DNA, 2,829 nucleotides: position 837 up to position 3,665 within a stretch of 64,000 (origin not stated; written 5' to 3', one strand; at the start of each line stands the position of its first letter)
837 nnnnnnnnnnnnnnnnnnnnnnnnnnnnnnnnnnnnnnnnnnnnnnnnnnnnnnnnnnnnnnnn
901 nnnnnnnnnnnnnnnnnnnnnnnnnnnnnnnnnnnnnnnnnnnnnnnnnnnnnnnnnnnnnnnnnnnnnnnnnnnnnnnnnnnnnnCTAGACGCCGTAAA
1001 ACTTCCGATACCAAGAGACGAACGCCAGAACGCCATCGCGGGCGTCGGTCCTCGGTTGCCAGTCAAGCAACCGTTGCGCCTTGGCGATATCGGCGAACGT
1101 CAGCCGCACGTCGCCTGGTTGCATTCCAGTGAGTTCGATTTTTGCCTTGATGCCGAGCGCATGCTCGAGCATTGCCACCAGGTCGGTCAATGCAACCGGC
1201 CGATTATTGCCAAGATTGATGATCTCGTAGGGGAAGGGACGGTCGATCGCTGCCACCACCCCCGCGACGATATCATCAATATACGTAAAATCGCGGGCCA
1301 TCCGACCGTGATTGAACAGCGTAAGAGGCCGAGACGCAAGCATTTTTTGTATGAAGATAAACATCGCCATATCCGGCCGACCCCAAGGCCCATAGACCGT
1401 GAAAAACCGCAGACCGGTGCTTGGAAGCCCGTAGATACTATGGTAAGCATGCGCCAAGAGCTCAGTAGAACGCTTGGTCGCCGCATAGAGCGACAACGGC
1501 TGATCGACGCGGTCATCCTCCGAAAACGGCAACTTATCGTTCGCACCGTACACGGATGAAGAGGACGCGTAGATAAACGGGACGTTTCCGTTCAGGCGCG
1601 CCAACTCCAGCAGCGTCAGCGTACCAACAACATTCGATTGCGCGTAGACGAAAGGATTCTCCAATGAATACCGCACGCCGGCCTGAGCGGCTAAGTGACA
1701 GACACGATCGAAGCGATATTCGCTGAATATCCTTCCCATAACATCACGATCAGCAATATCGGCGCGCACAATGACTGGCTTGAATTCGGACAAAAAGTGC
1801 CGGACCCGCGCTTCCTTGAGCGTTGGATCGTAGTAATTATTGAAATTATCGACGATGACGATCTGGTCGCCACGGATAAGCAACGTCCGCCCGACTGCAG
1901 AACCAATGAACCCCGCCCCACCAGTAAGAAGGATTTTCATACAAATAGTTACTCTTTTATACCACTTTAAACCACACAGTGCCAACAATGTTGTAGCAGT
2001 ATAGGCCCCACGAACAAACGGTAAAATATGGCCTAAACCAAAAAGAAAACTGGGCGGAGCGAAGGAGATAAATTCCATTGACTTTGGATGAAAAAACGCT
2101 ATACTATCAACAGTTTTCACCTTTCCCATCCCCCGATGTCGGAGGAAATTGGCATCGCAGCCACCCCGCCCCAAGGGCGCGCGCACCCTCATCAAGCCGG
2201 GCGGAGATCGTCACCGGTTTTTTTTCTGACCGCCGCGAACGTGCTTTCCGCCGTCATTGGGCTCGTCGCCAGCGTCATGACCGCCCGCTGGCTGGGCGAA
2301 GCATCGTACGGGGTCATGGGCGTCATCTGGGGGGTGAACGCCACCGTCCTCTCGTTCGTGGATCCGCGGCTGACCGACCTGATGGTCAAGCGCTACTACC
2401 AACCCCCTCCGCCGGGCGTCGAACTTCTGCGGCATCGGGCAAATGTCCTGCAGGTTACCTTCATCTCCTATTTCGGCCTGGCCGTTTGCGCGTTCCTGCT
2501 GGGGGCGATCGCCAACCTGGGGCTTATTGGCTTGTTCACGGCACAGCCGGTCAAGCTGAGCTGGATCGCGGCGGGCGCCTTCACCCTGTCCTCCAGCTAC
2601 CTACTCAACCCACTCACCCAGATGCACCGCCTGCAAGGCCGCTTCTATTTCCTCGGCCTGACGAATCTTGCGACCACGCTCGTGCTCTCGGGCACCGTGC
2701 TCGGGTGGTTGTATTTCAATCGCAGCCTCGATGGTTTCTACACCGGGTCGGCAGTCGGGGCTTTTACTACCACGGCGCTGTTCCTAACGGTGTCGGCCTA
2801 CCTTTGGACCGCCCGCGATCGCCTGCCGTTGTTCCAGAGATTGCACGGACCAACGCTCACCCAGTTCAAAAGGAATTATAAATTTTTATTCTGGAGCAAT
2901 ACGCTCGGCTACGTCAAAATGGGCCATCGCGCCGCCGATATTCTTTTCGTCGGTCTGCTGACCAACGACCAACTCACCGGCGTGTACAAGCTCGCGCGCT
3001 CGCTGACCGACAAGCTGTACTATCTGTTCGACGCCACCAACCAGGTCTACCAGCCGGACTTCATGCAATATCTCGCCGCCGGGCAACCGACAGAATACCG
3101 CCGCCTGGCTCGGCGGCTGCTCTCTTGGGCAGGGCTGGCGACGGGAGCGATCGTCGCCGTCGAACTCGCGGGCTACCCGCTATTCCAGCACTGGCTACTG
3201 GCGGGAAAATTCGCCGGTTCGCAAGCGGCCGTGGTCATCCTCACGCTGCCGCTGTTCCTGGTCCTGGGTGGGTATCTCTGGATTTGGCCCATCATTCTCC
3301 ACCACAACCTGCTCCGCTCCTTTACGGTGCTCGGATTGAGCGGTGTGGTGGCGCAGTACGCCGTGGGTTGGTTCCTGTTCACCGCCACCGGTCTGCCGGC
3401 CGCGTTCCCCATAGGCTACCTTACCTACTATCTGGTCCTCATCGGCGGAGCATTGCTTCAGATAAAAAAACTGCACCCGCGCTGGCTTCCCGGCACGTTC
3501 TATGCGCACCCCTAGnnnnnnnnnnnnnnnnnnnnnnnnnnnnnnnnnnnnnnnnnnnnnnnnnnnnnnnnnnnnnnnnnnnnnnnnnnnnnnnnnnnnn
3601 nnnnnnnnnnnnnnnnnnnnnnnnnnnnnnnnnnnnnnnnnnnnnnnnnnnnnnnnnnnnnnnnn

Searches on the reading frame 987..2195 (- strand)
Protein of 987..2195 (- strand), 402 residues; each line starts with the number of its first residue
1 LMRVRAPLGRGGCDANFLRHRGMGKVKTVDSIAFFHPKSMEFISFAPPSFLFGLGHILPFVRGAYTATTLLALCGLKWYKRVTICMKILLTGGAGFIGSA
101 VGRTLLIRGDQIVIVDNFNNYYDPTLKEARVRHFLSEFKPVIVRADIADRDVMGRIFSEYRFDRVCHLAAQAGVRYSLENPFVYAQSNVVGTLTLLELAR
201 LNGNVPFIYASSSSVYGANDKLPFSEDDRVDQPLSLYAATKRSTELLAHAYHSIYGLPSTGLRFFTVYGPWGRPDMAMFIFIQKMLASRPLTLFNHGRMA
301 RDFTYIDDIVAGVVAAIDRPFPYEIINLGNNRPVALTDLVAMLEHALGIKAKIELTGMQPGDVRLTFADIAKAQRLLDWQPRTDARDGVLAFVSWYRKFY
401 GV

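Call 5: search_protein_families(library=pfam, proteins=[window:987-2195:-], max_evalue=0.001)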
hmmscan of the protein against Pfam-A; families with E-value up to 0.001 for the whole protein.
window:987-2195:- (402 aa): 6 families
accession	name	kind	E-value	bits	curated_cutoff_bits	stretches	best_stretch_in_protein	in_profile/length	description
PF01370.27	Epimerase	-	1.9e-54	185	20.9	1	88-329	1-240/240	NAD dependent epimerase/dehydratase family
PF16363.11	GDP_Man_Dehyd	-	8e-52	177.2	27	1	89-389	1-329/332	GDP-mannose 4,6 dehydratase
PF02719.21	Polysacc_synt_2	-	2.8e-16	60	20.2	1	88-362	1-267/293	Polysaccharide biosynthesis protein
PF04321.23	RmlD_sub_bind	-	3.9e-13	49.5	27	1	86-270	1-154/287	RmlD substrate binding domain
PF01073.25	3Beta_HSD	-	2.4e-11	43.6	22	1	90-316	2-228/280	3-beta hydroxysteroid dehydrogenase/isomerase family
PF07993.18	NAD_binding_4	-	5.7e-07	29.4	20.1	1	90-268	1-208/258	Male sterility protein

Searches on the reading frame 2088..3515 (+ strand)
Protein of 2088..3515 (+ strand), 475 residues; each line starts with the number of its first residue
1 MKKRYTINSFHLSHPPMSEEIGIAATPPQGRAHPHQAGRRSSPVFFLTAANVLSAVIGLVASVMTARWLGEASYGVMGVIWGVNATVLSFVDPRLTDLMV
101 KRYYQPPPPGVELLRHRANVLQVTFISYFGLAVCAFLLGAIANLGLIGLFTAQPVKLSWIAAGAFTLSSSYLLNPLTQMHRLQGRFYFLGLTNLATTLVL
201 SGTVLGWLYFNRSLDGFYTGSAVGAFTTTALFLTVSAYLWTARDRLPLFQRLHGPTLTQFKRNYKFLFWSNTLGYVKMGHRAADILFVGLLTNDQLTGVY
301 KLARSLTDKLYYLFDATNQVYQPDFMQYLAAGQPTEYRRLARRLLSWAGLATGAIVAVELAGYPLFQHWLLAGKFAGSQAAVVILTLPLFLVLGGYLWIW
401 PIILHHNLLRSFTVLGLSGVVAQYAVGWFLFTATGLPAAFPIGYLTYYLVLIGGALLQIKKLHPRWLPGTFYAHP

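Call 5: search_protein_families(library=pfam, proteins=[window:2088-3515:+], max_evalue=0.001)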
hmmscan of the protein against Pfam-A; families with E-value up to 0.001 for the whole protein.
window:2088-3515:+ (475 aa): 0 families

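Call 7: search_protein_families(library=ncbifam, proteins=[window:2088-3515:+], max_evalue=0.01)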
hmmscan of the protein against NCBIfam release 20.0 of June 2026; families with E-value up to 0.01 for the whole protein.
window:2088-3515:+ (475 aa): 0 families

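Call 8: search_protein_families(library=pfam, proteins=[window:2088-3515:+], max_evalue=10)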
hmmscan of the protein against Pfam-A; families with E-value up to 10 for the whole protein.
window:2088-3515:+ (475 aa): 1 family
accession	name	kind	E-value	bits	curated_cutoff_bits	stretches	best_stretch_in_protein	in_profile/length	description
PF07281.17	INSIG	-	0.032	14.3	28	1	193-262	115-174/211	Insulin-induced protein (INSIG)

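Call 65: predict_structure(protein=window:2088-3515:+)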
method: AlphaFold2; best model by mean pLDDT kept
length: 475 residues; sequences in the alignment: 1
mean_pLDDT: 43.9   pTM: 0.26
mean pLDDT of the five models: 43.9, 42.1, 39.3, 35.0, 32.2
residues with pLDDT >= 90: 0; 70-90: 2; 50-70: 93; < 50: 380
segments of 3 or more residues with pLDDT < 50: 1-8, 10-12, 14-54, 59-129, 145-188, 203-232, 234-253, 257-291, 310-333, 355-386, 394-421, 435-437, 439-443, 471-475
pLDDT, mean of each block of 10 residues (from residue 1): 40 39 35 36 40 47 37 36 40 43 44 42 42 53 44 35 34 32 46 51 46 39 46 46 43 45 39 37 36 50 51 44 41 50 51 48 42 43 46 46 40 44 51 47 54 64 60 36
secondary structure, 60 per line:
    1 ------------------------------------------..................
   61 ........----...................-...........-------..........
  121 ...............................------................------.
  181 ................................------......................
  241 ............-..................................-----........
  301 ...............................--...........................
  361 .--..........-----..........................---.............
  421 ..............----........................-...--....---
elements in order: H43-68 H73-91 H93-103 H111-151 H158-173 H180-212 H219-252 H254-287 H293-331 H334-361 H364-373 H379-404 H408-434 H439-462 H469-472
